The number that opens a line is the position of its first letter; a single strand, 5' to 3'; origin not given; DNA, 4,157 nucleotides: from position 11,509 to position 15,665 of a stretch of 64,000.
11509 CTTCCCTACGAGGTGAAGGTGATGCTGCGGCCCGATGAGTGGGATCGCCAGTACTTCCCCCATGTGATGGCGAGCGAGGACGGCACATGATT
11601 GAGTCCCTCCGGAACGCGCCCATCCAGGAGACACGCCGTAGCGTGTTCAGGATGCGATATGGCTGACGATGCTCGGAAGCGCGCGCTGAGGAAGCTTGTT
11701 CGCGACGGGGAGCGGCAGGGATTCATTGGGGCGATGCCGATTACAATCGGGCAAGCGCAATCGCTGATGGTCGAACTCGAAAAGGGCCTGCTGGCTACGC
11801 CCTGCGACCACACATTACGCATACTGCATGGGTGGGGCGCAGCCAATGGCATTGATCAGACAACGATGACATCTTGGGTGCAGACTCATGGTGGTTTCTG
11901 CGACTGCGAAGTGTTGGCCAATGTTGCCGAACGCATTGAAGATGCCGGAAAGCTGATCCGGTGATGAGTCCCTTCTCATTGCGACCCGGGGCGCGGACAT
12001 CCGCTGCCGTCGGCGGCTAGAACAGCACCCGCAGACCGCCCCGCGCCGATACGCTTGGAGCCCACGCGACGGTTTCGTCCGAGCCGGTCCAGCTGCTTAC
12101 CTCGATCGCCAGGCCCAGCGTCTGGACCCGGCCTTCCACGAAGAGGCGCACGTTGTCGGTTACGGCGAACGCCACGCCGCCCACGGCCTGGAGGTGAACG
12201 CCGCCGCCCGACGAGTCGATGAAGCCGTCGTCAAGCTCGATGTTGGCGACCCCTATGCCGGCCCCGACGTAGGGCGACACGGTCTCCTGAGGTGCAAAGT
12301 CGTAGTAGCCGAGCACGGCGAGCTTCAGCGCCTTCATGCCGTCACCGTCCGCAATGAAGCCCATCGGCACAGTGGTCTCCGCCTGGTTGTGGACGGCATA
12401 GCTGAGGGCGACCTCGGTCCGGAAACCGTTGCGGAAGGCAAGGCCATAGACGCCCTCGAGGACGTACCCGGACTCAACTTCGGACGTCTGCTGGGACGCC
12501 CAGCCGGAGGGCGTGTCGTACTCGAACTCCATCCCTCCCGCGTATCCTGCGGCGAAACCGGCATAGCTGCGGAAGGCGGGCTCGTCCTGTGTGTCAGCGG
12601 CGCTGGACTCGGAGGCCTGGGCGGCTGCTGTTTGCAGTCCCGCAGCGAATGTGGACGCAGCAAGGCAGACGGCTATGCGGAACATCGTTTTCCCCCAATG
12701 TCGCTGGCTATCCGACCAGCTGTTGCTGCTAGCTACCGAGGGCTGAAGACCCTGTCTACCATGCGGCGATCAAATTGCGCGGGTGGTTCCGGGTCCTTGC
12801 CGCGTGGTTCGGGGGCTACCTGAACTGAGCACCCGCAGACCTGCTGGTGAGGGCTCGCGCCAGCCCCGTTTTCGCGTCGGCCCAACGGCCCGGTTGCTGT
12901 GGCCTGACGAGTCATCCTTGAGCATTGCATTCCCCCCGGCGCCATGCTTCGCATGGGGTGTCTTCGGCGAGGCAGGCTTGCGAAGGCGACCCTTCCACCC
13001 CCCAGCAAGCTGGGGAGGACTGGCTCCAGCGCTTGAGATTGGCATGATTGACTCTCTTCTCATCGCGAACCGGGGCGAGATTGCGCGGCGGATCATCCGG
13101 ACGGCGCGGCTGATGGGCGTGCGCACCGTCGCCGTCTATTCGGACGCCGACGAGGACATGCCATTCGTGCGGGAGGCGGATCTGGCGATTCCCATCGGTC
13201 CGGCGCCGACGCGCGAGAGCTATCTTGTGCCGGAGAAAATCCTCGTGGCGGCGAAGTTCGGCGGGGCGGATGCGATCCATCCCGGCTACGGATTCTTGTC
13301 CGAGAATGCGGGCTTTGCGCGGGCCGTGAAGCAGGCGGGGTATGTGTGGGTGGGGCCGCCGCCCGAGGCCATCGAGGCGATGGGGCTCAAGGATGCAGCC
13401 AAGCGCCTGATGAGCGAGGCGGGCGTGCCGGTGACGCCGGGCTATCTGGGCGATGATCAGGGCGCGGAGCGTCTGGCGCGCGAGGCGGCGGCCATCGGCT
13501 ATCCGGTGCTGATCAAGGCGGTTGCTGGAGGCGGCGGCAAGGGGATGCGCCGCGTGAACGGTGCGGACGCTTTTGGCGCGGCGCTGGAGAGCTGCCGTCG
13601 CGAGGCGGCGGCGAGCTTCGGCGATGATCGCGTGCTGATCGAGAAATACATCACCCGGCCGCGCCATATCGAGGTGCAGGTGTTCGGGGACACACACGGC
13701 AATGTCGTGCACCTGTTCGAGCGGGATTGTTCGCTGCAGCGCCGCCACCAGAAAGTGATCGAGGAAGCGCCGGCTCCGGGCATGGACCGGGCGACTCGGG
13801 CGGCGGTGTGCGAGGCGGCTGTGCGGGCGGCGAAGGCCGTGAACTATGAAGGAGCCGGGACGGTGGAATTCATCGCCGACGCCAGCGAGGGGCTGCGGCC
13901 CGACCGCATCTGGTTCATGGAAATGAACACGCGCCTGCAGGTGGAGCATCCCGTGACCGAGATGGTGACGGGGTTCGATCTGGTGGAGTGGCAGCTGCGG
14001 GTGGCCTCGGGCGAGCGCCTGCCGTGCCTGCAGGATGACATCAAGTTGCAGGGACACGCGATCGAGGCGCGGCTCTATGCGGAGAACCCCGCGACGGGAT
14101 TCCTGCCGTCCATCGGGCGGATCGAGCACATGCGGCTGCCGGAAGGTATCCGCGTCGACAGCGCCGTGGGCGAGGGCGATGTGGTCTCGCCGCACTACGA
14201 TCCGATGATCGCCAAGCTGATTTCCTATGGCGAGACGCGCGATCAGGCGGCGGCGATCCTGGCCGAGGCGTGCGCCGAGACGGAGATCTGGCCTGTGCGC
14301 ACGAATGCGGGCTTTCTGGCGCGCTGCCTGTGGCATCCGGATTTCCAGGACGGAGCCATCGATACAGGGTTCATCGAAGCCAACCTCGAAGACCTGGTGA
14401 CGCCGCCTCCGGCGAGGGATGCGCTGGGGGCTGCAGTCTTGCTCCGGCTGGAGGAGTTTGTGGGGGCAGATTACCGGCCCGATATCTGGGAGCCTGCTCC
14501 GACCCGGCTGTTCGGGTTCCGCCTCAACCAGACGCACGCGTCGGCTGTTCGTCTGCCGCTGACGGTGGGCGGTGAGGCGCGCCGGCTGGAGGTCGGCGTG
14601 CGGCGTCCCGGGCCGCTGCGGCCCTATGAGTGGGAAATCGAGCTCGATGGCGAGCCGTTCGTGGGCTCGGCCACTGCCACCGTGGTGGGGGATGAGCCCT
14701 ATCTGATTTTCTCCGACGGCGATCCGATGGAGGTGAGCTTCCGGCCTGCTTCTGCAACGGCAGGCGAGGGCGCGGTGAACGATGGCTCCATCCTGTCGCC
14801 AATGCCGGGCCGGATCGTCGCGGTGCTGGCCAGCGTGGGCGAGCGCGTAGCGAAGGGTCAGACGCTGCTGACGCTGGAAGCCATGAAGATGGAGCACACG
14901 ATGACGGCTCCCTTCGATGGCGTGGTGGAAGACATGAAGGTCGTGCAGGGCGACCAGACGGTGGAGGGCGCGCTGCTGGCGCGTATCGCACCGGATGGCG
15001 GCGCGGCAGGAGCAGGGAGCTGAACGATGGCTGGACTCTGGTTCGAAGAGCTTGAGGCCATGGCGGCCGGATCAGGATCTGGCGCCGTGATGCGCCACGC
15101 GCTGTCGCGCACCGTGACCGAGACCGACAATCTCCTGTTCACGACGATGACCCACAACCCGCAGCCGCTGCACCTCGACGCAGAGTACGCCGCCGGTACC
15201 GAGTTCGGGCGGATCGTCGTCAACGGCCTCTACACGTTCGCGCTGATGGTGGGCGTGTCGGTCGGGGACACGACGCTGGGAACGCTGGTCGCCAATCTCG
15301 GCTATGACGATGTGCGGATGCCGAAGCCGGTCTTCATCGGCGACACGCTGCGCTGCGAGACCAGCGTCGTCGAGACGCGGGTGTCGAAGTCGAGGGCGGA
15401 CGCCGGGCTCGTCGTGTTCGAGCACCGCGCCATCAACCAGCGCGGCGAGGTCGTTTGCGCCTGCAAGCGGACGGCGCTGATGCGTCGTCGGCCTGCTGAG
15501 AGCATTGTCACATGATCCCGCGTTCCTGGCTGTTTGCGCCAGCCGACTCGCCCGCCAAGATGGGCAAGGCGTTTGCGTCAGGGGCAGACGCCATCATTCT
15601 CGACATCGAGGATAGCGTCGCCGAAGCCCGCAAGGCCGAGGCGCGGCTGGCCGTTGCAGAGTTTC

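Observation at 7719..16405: Leucine-catabolism cluster invaded at both ends of mccB by low-GC, translationally coupled small genes and split by an opposite-strand OMP gene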

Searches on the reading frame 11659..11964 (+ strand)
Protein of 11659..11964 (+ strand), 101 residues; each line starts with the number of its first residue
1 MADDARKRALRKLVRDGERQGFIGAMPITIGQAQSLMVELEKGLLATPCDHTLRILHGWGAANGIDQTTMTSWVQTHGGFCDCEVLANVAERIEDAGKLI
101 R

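Call 8: search_protein_families(library=pfam, proteins=[window:11659-11964:+], max_evalue=0.01)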
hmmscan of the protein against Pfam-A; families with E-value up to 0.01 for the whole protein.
window:11659-11964:+ (101 aa): 1 family
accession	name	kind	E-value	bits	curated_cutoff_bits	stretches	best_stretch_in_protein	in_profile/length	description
PF10905.13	DUF2695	-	1e-16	61.2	25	1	41-88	6-53/53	Protein of unknown function (DUF2695)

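Call 28: find_homologous_proteins(query=window:11659-11964:+, max_evalue=0.001)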
Query window:11659-11964:+ (101 aa): 3 proteins with E <= 0.001 among 3 candidates.
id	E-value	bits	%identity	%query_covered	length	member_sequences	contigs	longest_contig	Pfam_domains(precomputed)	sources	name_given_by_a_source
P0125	1.3e-61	223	100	100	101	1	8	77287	PF10905.14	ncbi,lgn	-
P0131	9.4e-15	72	41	94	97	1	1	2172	PF10905.14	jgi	jgi:hypothetical protein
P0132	4.2e-8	51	39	82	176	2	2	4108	PF10905.14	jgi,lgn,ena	-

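Call 29: find_encoding_contigs(protein=P0131, flank=5000, max_places=3)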
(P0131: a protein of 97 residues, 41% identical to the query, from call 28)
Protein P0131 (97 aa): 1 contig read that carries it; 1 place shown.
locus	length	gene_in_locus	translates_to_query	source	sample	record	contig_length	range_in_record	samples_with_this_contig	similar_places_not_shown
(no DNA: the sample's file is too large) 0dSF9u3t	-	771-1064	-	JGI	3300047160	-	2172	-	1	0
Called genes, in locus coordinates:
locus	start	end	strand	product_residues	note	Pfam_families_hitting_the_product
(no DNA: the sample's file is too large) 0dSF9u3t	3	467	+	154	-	?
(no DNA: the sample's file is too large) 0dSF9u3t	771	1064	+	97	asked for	PF10905:DUF2695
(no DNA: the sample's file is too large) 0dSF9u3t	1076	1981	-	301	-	PF10518:TAT_signal (weak), PF01261:AP_endonuc_2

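Call 42: search_protein_families(library=padloc, proteins=[window:11659-11964:+], max_evalue=0.1)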
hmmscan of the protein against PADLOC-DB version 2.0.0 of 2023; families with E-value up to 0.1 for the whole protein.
window:11659-11964:+ (101 aa): 0 families

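Call 43: search_protein_families(library=ncbifam, proteins=[window:11659-11964:+], max_evalue=0.01)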
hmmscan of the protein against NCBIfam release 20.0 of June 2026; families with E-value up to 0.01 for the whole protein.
window:11659-11964:+ (101 aa): 0 families

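Call 53: search_solved_structures(query=window:11659-11964:+, max_evalue=1)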
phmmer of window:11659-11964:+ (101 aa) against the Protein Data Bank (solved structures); distinct sequences matched with E-value up to 1: 0.

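Call 83: search_dna_similar(query=window:11659-11964:+, collection=plasmids, mode=protein, max_rows=12, max_evalue=0.001)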
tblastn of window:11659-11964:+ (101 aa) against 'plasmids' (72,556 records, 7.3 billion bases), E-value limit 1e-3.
Records with a match: 4; places in all: 4; records where one place covers at least 80% of the query: 1.
Best place of each record, by identity: <60% 4.
By first word of the organism name: Priestia 4.
By predicted mobility (MOB-suite, as given by PLSDB): mobilizable 2; non-mobilizable 2.
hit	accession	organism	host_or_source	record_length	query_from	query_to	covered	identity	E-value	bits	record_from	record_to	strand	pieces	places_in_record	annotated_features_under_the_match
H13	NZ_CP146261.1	Priestia megaterium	Nicotiana tabacum L.,Cell ...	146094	4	91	87%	34.4%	5e-7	53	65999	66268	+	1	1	DUF2695 domain-containing protein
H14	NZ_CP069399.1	Priestia megaterium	Homo sapiens,Pure culture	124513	26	94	68%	38.0%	3e-5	47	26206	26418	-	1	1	DUF2695 domain-containing protein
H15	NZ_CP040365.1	Priestia flexa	ocean sediment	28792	26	91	65%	36.8%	6e-5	47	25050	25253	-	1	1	DUF2695 domain-containing protein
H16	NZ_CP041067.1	Priestia megaterium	cell culture,soil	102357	26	91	65%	36.8%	7e-5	47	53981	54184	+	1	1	DUF2695 domain-containing protein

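Call 84: get_annotated_region(hit=H13, flank=5000)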
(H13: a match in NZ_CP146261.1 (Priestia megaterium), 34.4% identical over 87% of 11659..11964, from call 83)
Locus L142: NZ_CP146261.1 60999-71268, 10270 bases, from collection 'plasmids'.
description: Priestia megaterium strain MLY91 plasmid pMLY91_4, complete sequence
organism: Priestia megaterium (NCBI taxid 1404)
taxonomy: Bacteria; Bacillota; Bacilli; Bacillales; Bacillaceae; Priestia; Priestia megaterium
host: -; source: Nicotiana tabacum L.,Cell culture,Diseased tobacco leaves; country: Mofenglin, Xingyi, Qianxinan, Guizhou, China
typing (MOB-suite, as given by PLSDB): mobilizable; replicon rep_cluster_385; relaxase MOBP
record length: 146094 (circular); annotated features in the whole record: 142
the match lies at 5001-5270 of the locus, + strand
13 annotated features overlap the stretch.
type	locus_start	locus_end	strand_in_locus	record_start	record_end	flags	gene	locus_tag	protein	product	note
CDS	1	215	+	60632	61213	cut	-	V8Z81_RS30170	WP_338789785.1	hypothetical protein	-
CDS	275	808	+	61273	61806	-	-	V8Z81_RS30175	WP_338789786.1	hypothetical protein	-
CDS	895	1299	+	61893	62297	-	-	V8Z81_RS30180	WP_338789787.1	hypothetical protein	-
CDS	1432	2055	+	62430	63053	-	-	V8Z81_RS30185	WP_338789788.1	hypothetical protein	-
CDS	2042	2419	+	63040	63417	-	-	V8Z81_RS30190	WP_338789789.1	hypothetical protein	-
CDS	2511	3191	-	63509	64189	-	-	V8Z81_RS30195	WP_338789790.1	hypothetical protein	-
CDS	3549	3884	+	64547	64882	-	-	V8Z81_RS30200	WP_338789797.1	Imm8 family immunity protein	-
CDS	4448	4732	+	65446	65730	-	-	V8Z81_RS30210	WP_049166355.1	hypothetical protein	-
CDS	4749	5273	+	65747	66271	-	-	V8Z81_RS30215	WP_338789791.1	DUF2695 domain-containing protein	-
CDS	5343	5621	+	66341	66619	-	-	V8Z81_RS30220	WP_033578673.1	hypothetical protein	-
CDS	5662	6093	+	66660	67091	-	-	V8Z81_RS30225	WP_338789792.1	hypothetical protein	-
CDS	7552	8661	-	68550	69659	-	-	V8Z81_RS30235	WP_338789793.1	hypothetical protein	-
CDS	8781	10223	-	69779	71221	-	-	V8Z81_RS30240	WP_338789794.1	competence protein CoiA family protein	-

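Call 86: search_protein_families(library=pfam, proteins=[L142:275-808:+, L142:895-1299:+, L142:1432-2055:+, L142:2042-2419:+, L142:4448-4732:+, L142:5343-5621:+, L142:5662-6093:+], max_evalue=0.01)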
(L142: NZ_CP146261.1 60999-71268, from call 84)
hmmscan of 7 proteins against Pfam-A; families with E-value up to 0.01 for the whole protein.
L142:275-808:+ (177 aa): 0 families

L142:895-1299:+ (134 aa): 0 families

L142:1432-2055:+ (207 aa): 1 family
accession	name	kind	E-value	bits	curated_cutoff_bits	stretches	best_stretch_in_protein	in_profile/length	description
PF09675.16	Chlamy_scaf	-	0.0052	17.3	25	0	145-193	64-112/134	Chlamydia-phage Chp2 scaffold (Chlamy_scaf)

L142:2042-2419:+ (125 aa): 0 families

L142:4448-4732:+ (94 aa): 0 families

L142:5343-5621:+ (92 aa): 0 families

L142:5662-6093:+ (143 aa): 1 family
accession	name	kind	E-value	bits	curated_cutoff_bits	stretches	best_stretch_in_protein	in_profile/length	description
PF24716.1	WapI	-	5.2e-21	75.7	27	1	8-139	5-137/138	Immunity protein WapI-like family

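Call 87: get_annotated_region(hit=H14, flank=4000)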
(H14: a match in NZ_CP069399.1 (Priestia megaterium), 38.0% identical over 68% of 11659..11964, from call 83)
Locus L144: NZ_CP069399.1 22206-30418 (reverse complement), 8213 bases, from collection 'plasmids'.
description: Priestia megaterium strain CDC 2008724129 plasmid pPmC-129-2, complete sequence
organism: Priestia megaterium (NCBI taxid 1404)
taxonomy: Bacteria; Bacillota; Bacilli; Bacillales; Bacillaceae; Priestia; Priestia megaterium
host: -; source: Homo sapiens,Pure culture; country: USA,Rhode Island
typing (MOB-suite, as given by PLSDB): non-mobilizable; replicon rep_cluster_385
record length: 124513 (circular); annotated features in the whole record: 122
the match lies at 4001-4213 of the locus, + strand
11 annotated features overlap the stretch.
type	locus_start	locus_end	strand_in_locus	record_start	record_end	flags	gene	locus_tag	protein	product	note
CDS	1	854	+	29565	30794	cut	-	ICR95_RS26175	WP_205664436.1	Ger(x)C family spore germination protein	-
CDS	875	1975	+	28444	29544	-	-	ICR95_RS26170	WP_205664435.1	GerAB/ArcD/ProY family transporter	GO:0009847 - spore germination [Evidence IEA]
CDS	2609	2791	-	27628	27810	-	-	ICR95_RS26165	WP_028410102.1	hypothetical protein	-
CDS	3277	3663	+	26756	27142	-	-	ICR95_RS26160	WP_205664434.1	hypothetical protein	-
CDS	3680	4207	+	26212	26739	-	-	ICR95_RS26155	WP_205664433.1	DUF2695 domain-containing protein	-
CDS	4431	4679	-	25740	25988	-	-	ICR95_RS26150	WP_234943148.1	cold shock domain-containing protein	-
CDS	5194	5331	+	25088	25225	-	-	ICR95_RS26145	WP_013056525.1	hypothetical protein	-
CDS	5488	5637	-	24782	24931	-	-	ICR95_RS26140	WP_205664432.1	hypothetical protein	-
CDS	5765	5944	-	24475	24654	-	-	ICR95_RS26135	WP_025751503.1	hypothetical protein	-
CDS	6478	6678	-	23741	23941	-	-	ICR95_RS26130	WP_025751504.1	hypothetical protein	-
CDS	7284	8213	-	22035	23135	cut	-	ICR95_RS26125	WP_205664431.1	GerAB/ArcD/ProY family transporter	GO:0009847 - spore germination [Evidence IEA]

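Call 88: get_annotated_region(hit=H15, flank=4000)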
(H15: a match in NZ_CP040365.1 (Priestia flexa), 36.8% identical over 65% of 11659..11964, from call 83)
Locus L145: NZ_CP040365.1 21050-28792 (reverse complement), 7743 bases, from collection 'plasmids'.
description: Priestia flexa isolate 1-2-1 plasmid punnamed2, complete sequence
organism: Priestia flexa (NCBI taxid 86664)
taxonomy: Bacteria; Bacillota; Bacilli; Bacillales; Bacillaceae; Priestia; Priestia flexa
host: -; source: ocean sediment; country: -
typing (MOB-suite, as given by PLSDB): mobilizable; relaxase MOBQ,MOBQ
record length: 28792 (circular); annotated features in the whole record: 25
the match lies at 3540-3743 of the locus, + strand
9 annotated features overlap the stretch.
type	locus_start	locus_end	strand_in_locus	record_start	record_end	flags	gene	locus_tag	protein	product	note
CDS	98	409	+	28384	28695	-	-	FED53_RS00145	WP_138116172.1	hypothetical protein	-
CDS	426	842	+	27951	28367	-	-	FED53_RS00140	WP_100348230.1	hypothetical protein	-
CDS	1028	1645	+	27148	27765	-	-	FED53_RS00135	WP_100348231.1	helix-turn-helix domain-containing protein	-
CDS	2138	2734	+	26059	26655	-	-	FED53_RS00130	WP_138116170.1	DUF3967 domain-containing protein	-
CDS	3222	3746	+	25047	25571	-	-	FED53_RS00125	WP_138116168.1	DUF2695 domain-containing protein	-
CDS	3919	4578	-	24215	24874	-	-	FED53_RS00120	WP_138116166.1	class I SAM-dependent methyltransferase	-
CDS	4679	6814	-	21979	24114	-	-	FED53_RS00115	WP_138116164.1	heavy metal translocating P-type ATPase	-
CDS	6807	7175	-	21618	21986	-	-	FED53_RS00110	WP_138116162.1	metalloregulator ArsR/SmtB family transcription factor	GO:0006355 - regulation of DNA-templated transcription [Evidence IEA]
CDS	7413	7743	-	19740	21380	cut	merA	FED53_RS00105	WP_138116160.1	mercury(II) reductase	-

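Call 101: search_protein_families(library=pfam, proteins=[L091:3132-3836:+], max_evalue=0.01)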
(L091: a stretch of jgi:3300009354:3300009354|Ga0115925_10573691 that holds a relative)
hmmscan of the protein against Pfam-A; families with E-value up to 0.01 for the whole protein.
L091:3132-3836:+ (235 aa): 2 families
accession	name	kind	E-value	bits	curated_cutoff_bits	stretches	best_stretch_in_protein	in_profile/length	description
PF13424.12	TPR_12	-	0.00075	20.1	30.1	0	96-121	8-33/77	Tetratricopeptide repeat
PF07719.23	TPR_2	-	0.0011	19.4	27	0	93-119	3-29/34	Tetratricopeptide repeat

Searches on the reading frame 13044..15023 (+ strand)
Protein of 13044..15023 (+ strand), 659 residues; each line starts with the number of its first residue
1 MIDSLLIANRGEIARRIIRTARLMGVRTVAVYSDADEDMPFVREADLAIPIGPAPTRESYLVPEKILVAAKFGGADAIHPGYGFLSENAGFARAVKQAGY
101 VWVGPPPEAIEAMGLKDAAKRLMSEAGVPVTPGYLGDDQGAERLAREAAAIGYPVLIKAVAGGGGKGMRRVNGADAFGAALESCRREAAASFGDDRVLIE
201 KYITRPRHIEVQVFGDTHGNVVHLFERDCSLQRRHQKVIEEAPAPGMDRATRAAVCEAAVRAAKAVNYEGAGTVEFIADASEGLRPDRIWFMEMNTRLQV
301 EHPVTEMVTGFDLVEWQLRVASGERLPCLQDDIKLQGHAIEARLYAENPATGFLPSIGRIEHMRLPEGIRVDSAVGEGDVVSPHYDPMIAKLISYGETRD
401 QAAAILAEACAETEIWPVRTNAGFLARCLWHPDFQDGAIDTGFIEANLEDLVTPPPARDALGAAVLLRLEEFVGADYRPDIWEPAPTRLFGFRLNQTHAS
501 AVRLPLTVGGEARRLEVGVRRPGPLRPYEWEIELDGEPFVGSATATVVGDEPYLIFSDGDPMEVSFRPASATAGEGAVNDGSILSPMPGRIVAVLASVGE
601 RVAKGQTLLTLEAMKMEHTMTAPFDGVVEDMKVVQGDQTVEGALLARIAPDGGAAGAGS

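Call 8: search_protein_families(library=pfam, proteins=[window:13044-15023:+], max_evalue=0.01)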
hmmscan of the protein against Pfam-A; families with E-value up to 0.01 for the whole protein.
window:13044-15023:+ (659 aa): 9 families
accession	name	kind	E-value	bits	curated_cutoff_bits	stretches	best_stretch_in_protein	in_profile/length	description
PF02786.22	CPSase_L_D2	-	1.4e-71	240.8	19.8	1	116-327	2-209/211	Carbamoyl-phosphate synthase L chain, ATP binding domain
PF00289.28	Biotin_carb_N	-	9.2e-42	142.4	25.5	1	1-110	1-110/110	Biotin carboxylase, N-terminal domain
PF02785.25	Biotin_carb_C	-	2.4e-32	111.7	32.4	1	341-445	1-107/108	Biotin carboxylase C-terminal domain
PF00364.28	Biotin_lipoyl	-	1.5e-16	60.4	22.1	1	583-648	3-73/73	Biotin-requiring enzyme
PF07478.18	Dala_Dala_lig_C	-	2.1e-09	37.6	24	1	142-296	26-174/204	D-ala D-ala ligase C-terminus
PF02222.28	ATP-grasp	-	2.2e-08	34.4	27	1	123-297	3-162/179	ATP-grasp domain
PF13437.12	HlyD_3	-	4.4e-07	31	22.2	0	620-652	2-34/106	HlyD family secretion protein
PF13533.13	Biotin_lipoyl_2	-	7.1e-06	26.2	29.8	0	585-612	5-32/32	Biotin-lipoyl like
PF16576.10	HlyD_D23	-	0.00064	19.5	30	0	616-649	107-140/214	Barrel-sandwich domain of CusB or HlyD membrane-fusion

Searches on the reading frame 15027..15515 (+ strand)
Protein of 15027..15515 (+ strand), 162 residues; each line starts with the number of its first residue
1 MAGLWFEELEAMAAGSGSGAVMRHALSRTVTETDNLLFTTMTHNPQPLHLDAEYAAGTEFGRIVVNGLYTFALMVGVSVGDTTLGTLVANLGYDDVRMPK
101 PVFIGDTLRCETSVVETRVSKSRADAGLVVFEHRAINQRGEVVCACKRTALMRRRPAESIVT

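Call 8: search_protein_families(library=pfam, proteins=[window:15027-15515:+], max_evalue=0.01)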
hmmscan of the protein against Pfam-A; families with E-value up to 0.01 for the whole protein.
window:15027-15515:+ (162 aa): 3 families
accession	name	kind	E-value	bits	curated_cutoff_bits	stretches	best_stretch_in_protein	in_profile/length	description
PF01575.25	MaoC_dehydratas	-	2.4e-24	85.7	27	1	20-121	8-108/123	MaoC like domain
PF19315.5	MC_hydratase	-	1.8e-13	50.8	26.5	1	18-156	29-168/353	Mesaconyl-CoA hydratase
PF13452.11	FAS1_DH_region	-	1.4e-08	35.4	22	1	24-144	8-130/132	FAS1-like, dehydratase domain region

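Call 43: search_protein_families(library=ncbifam, proteins=[window:15027-15515:+], max_evalue=0.01)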
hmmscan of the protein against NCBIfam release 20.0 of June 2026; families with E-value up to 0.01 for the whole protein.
window:15027-15515:+ (162 aa): 6 families
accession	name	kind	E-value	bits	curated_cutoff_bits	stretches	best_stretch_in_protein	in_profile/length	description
NF038241.1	RipB_Ich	equivalog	2.4e-36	125.3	340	1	3-155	21-165/175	(R)-specific enoyl-CoA hydratase RipB/Ich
NF041625.1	methfumCoahyd_Halo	equivalog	4.3e-14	52.5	560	1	18-156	31-170/358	2-methylfumaryl-CoA hydratase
TIGR02278.1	PaaN-DH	equivalog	4.2e-13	48.4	562.8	1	26-146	537-656/664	phenylacetic acid degradation bifunctional protein PaaZ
NF006045.0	PRK08190.1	subfamily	3.6e-12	45.8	282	1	25-147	21-136/467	bifunctional enoyl-CoA hydratase/phosphate acetyltransferase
NF040620.1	fused_HadA_HadB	exception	5.7e-05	22.7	350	0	96-153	84-138/329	fused (3R)-hydroxyacyl-ACP dehydratase subunits HadA/HadB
NF040624.1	HadA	equivalog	0.0011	19.3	180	1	39-154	22-138/144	(3R)-hydroxyacyl-ACP dehydratase subunit HadA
